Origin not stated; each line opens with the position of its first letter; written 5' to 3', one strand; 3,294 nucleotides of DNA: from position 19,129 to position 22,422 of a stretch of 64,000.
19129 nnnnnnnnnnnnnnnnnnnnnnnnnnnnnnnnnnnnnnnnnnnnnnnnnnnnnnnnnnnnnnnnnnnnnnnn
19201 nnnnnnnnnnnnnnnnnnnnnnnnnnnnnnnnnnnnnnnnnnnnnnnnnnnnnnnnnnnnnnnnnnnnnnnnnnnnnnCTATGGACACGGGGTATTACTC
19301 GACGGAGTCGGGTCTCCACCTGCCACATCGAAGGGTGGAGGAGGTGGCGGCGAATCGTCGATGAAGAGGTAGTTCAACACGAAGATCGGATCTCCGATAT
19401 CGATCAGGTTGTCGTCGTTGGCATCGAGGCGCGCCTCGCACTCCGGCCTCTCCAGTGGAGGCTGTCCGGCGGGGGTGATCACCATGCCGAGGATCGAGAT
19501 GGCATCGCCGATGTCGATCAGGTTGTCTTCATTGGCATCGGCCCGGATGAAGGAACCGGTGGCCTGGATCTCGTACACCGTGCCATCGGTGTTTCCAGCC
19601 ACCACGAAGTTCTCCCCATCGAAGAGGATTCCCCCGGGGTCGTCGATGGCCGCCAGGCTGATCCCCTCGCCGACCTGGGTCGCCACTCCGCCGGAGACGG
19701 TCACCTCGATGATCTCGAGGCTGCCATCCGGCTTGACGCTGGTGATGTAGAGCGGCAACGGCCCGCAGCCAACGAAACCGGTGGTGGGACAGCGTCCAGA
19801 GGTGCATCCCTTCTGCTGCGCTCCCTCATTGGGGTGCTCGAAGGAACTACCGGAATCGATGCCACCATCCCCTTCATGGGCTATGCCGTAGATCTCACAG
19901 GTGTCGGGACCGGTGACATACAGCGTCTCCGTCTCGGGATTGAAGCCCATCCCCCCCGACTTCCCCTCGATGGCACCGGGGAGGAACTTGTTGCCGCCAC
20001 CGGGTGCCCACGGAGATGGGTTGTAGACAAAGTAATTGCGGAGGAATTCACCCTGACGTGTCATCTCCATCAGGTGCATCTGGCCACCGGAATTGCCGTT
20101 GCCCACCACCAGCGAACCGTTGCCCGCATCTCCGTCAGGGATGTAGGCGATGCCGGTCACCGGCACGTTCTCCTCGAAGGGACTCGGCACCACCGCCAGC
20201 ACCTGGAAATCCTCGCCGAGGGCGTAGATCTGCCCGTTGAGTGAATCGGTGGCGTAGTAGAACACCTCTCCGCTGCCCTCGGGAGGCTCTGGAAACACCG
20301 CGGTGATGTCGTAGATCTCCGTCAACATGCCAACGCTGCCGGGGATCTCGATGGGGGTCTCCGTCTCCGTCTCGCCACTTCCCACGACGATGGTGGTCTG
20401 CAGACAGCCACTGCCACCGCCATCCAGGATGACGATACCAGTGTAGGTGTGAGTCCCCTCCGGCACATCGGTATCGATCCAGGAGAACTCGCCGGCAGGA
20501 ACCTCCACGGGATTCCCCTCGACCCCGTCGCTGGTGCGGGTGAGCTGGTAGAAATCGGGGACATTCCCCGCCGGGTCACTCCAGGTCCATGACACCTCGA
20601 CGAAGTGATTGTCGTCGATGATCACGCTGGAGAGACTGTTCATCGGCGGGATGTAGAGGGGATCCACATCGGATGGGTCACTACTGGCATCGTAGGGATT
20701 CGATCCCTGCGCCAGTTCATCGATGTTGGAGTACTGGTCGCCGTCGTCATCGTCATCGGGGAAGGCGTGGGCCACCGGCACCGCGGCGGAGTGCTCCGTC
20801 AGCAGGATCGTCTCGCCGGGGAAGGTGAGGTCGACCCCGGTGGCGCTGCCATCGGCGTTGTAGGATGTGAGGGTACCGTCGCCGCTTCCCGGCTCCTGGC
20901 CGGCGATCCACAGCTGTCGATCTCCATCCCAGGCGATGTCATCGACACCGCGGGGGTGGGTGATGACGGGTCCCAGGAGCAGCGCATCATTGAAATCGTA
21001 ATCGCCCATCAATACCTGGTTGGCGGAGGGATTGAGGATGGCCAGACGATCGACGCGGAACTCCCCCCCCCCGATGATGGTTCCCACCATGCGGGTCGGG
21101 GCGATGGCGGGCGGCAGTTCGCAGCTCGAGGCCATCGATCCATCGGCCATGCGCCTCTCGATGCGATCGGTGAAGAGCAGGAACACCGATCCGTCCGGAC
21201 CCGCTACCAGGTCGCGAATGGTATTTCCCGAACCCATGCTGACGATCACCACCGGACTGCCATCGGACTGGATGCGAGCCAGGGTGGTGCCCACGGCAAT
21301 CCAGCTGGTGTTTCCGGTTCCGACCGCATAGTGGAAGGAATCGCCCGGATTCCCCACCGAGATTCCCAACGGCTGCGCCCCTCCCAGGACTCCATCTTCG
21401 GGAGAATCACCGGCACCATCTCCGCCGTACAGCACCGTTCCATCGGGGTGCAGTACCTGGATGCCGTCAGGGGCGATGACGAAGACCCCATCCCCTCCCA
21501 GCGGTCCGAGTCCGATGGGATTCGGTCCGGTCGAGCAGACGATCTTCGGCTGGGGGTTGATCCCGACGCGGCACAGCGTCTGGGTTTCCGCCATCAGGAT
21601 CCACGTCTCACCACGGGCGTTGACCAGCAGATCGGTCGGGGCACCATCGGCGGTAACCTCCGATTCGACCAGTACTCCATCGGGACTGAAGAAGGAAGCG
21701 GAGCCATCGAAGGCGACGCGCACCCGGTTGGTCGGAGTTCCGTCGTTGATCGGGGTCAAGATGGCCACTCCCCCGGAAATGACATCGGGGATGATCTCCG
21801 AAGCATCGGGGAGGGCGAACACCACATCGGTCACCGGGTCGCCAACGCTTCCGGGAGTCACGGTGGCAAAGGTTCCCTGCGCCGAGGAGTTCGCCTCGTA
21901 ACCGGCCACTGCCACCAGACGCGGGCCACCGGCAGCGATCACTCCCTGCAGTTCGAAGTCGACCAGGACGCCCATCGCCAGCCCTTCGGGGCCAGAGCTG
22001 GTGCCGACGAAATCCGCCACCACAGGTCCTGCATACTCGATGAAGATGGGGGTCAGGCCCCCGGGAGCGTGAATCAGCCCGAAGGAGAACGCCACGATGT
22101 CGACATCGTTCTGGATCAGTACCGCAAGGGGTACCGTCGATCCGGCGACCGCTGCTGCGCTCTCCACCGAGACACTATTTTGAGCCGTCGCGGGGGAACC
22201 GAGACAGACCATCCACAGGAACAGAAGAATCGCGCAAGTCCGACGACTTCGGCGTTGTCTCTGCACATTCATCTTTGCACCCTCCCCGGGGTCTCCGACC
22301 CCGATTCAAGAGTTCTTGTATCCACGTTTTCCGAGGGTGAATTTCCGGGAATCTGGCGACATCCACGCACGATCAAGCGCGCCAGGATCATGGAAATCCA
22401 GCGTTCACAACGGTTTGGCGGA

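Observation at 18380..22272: Cohesin-like plus dockerin-like proteins: candidate self-assembling, non-cellulosomal surface system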

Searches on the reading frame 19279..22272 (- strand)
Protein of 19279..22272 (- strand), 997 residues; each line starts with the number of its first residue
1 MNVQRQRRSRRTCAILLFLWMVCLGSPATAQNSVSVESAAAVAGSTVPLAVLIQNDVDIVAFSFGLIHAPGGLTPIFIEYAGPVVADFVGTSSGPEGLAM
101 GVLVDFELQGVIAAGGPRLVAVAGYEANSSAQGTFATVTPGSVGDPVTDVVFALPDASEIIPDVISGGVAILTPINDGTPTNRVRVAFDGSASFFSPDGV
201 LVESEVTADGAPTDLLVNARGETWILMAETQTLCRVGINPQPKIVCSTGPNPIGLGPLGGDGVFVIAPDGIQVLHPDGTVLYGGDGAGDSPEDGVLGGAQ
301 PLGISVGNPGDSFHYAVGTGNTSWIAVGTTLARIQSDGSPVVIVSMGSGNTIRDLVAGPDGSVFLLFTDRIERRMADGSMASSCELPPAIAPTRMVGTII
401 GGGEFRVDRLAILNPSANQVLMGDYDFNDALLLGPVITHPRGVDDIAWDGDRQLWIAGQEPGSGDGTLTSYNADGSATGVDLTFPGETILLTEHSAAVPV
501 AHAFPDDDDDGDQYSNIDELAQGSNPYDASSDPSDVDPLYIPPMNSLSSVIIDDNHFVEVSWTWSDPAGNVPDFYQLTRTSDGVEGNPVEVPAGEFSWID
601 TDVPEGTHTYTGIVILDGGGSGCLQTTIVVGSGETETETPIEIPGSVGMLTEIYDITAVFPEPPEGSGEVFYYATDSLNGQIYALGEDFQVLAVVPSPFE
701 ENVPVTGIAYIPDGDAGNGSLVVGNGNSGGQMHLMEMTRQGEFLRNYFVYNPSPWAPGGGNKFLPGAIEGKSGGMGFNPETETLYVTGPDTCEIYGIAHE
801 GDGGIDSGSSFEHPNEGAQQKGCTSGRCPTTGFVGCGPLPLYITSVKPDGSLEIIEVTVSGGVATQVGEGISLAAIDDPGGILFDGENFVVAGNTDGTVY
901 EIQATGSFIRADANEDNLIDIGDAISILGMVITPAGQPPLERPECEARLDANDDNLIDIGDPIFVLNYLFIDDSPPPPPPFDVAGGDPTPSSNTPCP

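Call 4: search_protein_families(library=pfam, proteins=[window:19279-22272:-], max_evalue=1)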
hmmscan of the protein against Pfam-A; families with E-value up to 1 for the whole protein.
window:19279-22272:- (997 aa): 0 families

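Call 5: search_protein_families(library=ncbifam, proteins=[window:19279-22272:-], max_evalue=1)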
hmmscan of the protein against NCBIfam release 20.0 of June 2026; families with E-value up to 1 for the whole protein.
window:19279-22272:- (997 aa): 2 families
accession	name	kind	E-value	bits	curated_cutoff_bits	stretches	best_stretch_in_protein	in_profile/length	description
NF041762.1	diheme_GEGP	equivalog_domain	0.0059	15.8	300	1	505-536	93-124/359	GEGP motif-containing diheme protein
NF042425.1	Amuc_1099_fam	equivalog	0.009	15.6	50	1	504-539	125-160/321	Amuc_1099 family pilus-like system protein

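Call 15: find_homologous_proteins(query=window:19279-22272:-, max_evalue=0.001)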
Query window:19279-22272:- (997 aa): 15 proteins with E <= 0.001 among 8000 candidates.
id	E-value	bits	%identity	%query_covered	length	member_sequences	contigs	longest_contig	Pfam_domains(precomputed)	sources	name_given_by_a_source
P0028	0.0e+0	2252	100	100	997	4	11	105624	-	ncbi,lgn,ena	-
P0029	0.0e+0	1236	59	99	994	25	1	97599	-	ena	-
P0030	0.0e+0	1229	58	100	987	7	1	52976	-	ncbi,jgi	-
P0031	0.0e+0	1227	60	97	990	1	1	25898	-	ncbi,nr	ncbi:MAG: hypothetical protein OSB09_05080 [Planctomycetota bacterium]|nr:hypothetical protein [Plan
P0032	0.0e+0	1214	58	100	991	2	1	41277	-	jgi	-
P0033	0.0e+0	1166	57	97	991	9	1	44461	-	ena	-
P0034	0.0e+0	1140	57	97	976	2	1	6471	-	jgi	jgi:hypothetical protein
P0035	0.0e+0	1040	52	97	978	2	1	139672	-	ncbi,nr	ncbi:MAG: hypothetical protein VX764_08715 [Planctomycetota bacterium]|nr:hypothetical protein [Plan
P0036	0.0e+0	1021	52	97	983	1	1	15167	-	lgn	-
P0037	3.2e-294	997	50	99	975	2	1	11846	-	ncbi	ncbi:MAG: hypothetical protein AAEJ04_03160 [Planctomycetota bacterium]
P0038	4.4e-277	941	49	96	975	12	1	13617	-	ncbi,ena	-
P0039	1.4e-260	886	58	73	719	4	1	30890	-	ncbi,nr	ncbi:MAG: hypothetical protein VX949_08290, partial [Planctomycetota bacterium]|nr:hypothetical prot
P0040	7.0e-227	774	43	99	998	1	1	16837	-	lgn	-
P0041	3.5e-222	759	42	99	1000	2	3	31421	-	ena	-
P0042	3.6e-163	564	47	63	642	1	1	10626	-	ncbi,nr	ncbi:MAG: hypothetical protein VX949_01855, partial [Planctomycetota bacterium]|nr:hypothetical prot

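Call 17: find_encoding_contigs(protein=P0035, flank=8000, max_places=2)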
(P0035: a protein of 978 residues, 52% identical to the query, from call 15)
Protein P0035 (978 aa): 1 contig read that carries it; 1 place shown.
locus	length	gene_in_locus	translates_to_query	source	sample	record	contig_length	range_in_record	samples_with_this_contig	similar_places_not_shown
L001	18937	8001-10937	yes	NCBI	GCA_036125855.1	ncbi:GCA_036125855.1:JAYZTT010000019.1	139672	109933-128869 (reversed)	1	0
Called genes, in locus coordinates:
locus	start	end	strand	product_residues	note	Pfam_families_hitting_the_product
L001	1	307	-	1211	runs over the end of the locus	PF07635:PSCyt1, PF07583:PSCyt2, PF07587:PSD1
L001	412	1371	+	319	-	PF06439:3keto-disac_hyd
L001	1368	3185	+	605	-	PF13424:TPR_12 (faint), PF07719:TPR_2 (faint), PF00211:Guanylate_cyc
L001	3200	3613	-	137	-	PF00166:Cpn10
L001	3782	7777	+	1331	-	PF13191:AAA_16 (weak), PF13374:TPR_10 (faint), PF13432:TPR_16 (faint), PF00515:TPR_1 (faint), PF07719:TPR_2 (faint), PF13424:TPR_12, PF17874:TPR_MalT, PF13424:TPR_12, +2 more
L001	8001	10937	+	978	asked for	-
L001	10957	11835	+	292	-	-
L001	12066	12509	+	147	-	PF00027:cNMP_binding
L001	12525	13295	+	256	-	PF02112:PDEase_II (faint), PF12706:Lactamase_B_2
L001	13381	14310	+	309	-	PF01261:AP_endonuc_2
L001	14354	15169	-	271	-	PF00561:Abhydrolase_1, PF12146:Hydrolase_4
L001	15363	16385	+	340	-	PF11412:DsbD_N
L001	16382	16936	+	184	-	PF08534:Redoxin, PF00578:AhpC-TSA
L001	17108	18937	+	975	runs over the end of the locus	PF14498:Glyco_hyd_65N_2, PF22124:Glyco_hydro_95_cat, PF21307:Glyco_hydro_95_C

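Call 18: find_encoding_contigs(protein=P0041, flank=8000, max_places=2)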
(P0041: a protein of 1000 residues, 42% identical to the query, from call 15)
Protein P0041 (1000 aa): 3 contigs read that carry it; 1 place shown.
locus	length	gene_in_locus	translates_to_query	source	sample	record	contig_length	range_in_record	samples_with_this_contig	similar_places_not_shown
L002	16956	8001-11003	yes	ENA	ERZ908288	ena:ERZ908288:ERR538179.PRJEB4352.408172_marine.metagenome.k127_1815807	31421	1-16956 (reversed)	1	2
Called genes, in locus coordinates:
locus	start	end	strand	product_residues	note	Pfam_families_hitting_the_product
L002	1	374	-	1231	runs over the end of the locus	PF07635:PSCyt1, PF07583:PSCyt2, PF07587:PSD1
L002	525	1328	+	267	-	PF06439:3keto-disac_hyd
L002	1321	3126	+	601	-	PF13424:TPR_12 (faint), PF00211:Guanylate_cyc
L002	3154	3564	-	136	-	PF00166:Cpn10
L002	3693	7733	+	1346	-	PF13191:AAA_16 (weak), PF13176:TPR_7 (faint), PF07721:TPR_4 (faint), PF13181:TPR_8 (faint), PF00515:TPR_1 (faint), PF07719:TPR_2 (faint), PF17874:TPR_MalT, PF13424:TPR_12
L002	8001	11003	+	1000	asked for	-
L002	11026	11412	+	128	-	-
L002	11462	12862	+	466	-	-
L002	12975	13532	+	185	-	PF00027:cNMP_binding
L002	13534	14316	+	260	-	PF23023:Anti-Pycsar_Apyc1 (weak), PF02112:PDEase_II (weak), PF12706:Lactamase_B_2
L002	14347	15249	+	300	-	PF01261:AP_endonuc_2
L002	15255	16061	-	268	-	PF12146:Hydrolase_4, PF00561:Abhydrolase_1, PF12697:Abhydrolase_6 (faint), PF00561:Abhydrolase_1 (weak)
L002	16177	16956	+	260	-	PF11412:DsbD_N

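Call 32: search_solved_structures(query=A2, max_evalue=10, show_alignments=0)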
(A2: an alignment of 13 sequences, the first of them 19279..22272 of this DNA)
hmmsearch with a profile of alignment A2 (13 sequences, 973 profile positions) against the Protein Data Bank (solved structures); distinct sequences matched with E-value up to 10: 11.
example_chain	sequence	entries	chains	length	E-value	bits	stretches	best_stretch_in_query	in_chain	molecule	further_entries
4dh2_B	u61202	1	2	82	0.015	16.6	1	891-949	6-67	Dockerin type 1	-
5m1x_A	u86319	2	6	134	0.057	14.7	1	876-922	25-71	Replication factor A protein 1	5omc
2y3n_B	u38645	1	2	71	0.074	14.3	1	891-946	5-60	CELLULOSOMAL FAMILY-48 PROCESSIVE GLYCOSIDE HYDROLASE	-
8b4k_A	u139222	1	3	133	0.1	13.8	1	876-922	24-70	Replication factor A protein 1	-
5omb_A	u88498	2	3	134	0.11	13.8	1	876-922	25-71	Replication factor A protein 1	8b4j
8ajy_B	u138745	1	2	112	0.2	12.9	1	890-946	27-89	Dockerin from ScaH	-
3a9g_A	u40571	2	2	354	0.53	11.5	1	242-297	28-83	Putative uncharacterized protein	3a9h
8fia_A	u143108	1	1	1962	0.77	11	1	345-384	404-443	Teneurin-m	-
5tzn_A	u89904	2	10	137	1.4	10.1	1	547-599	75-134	Killer cell lectin-like receptor subfamily B member 1B allele B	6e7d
9fyv_A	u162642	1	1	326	1.7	9.9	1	745-794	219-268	VEnT1.3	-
3ul4_B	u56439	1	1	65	2.1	9.5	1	892-946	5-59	Cellulosome enzyme, dockerin type I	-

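Call 33: search_protein_families(library=pfam, alignment_id=A2, max_evalue=1)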
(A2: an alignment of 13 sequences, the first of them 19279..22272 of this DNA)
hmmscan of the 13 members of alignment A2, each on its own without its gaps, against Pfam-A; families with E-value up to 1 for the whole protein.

A. member 1, window:19279-22272:- (997 aa): 0 families

B. families by the number of members that match (of 13 scanned): 16 families
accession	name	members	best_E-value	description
PF07202.18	Tcp10_C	6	0.014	T-complex protein 10 C-terminus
PF00963.24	Cohesin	4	0.0044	Cohesin domain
PF00404.24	Dockerin_1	2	0.048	Dockerin type I domain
PF23374.1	Fn3_arc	2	0.048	Archaeal fibronectin-III type-like domain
PF25021.1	TEN_NHL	2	0.058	Teneurin NHL domain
PF04964.19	Flp_Fap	1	0.00089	Flp/Fap pilin component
PF15016.13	C5orf34_C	1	0.0084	C5orf34 C-terminal domain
PF22701.2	Mala_s_1-like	1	0.028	Mal s 1 allergenic protein-like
PF21839.2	DUF6898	1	0.03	Domain of unknown function (DUF6898)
PF08450.18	SGL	1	0.053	SMP-30/Gluconolactonase/LRE-like region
PF13629.12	T2SS-T3SS_pil_N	1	0.14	Pilus formation protein N terminal region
PF07494.17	Reg_prop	1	0.22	Two component regulator propeller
PF23754.1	Beta-prop_IP5PC_F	1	0.25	IP5P C-F beta-propeller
PF16601.10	NPF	1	0.33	Rabosyn-5 repeating NPF sequence-motif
PF07504.19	FTP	1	0.37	Fungalysin/Thermolysin Propeptide Motif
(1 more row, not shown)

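Call 54: find_encoding_contigs(protein=P0028, flank=2000, max_places=4)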
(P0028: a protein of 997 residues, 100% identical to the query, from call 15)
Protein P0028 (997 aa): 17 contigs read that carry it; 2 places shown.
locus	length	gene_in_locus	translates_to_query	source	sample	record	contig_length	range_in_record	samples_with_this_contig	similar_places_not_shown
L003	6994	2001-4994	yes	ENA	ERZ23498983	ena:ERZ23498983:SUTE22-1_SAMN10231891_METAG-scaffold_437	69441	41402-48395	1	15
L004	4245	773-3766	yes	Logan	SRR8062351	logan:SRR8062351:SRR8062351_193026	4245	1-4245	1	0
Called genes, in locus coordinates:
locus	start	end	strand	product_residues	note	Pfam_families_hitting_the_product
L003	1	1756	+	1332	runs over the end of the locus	PF13191:AAA_16 (weak), PF00515:TPR_1 (faint), PF07719:TPR_2 (faint), PF13181:TPR_8 (faint), PF13374:TPR_10 (faint), PF24885:TPR_NPHP3 (faint), PF17874:TPR_MalT, PF13424:TPR_12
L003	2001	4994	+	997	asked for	-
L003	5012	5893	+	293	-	-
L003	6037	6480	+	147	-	PF00027:cNMP_binding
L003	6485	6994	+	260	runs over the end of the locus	PF23023:Anti-Pycsar_Apyc1, PF00753:Lactamase_B (weak), PF12706:Lactamase_B_2, PF02112:PDEase_II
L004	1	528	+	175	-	?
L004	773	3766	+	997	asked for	-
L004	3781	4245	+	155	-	?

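Call 55: find_related_loci(query=A2, collection=genome_contigs, flank=6000)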
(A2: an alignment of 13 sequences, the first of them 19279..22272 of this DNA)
Query A2 (997 aa) in genome_contigs; peptide patterns used: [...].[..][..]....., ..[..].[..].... (x = any residue, [..] = any of these).
146 stretches matched a pattern; 20 encode a relative of the query (tblastn E <= 1e-3); 20 distinct loci.
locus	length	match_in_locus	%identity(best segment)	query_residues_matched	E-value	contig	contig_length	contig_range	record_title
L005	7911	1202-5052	96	1-997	0e+0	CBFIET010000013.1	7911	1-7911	MAG: Planctomycetota bacterium isolate Co_bin_687_orig genome assembly, contig: Co_bin_687_orig_Co_c_000000288437, whole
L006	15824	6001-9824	59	6-997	0e+0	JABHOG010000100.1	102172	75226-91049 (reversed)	MAG: Planctomycetota bacterium isolate SI037S4_bin26 k141_1161426, whole genome shotgun sequence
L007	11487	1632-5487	58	1-997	0e+0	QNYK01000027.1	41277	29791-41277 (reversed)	MAG: Bacillota bacterium isolate MAG 7 Ga0232646_1000161, whole genome shotgun sequence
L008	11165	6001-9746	60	27-997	0e+0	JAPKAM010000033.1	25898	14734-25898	MAG: Planctomycetota bacterium isolate ANT-12 NODE_1132_length_25898_cov_18.790001, whole genome shotgun sequence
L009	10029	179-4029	59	6-992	0e+0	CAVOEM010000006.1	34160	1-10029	MAG: Planctomycetes bacterium UBA1146 isolate CBN3_331.54 genome assembly, contig: Ga0302139_10000092, whole genome shot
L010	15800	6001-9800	57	8-989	0e+0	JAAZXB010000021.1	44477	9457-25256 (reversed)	MAG: Planctomycetota bacterium isolate bin110s NODE_21_length_44477_cov_19.109608, whole genome shotgun sequence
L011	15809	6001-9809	50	5-997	0e+0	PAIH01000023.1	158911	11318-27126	MAG: Planctomycetota bacterium isolate NAT2 98011, whole genome shotgun sequence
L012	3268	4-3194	58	212-992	0e+0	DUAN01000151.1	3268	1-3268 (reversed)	MAG TPA_asm: Planctomycetota bacterium isolate UWMA-0276 NODE_37282_length_3268_cov_0.516567, whole genome shotgun seque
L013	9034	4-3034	58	271-997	0e+0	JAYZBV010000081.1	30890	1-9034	MAG: Planctomycetota bacterium isolate XB_MAG1214 DB_MAG1214_0081, whole genome shotgun sequence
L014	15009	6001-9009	43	4-997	0e+0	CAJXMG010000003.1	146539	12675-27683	TPA_asm: uncultured bacterium isolate SRR4030075_bin.46_MetaBAT_v2.12.1_MAG genome assembly, contig: NODE_6_length_14653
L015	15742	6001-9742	52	30-997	0e+0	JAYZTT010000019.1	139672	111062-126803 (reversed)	MAG: Planctomycetota bacterium isolate XB_MAG50 DB_MAG50_0019, whole genome shotgun sequence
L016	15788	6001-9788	49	5-987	0e+0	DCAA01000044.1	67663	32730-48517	MAG TPA_asm: Planctomycetes bacterium UBA1146 UBA1146_contig_11739, whole genome shotgun sequence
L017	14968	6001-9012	42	4-997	0e+0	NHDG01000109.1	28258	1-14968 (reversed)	MAG: Planctomycetia bacterium TMED53 155984, whole genome shotgun sequence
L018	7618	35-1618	51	463-997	1e-155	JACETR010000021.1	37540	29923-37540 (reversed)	MAG: Planctomycetota bacterium isolate MCMED-G47 Planctomycetes-MCMED-G47-C21, whole genome shotgun sequence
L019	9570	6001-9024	53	10-997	2e-154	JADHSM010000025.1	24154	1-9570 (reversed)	MAG: Planctomycetota bacterium isolate BS30m-G49 BS307-30m-C1321, whole genome shotgun sequence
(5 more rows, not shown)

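Call 75: search_protein_families(library=padloc, proteins=[window:19279-22272:-], max_evalue=0.01)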
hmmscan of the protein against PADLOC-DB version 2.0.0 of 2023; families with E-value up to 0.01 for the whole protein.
window:19279-22272:- (997 aa): 0 families
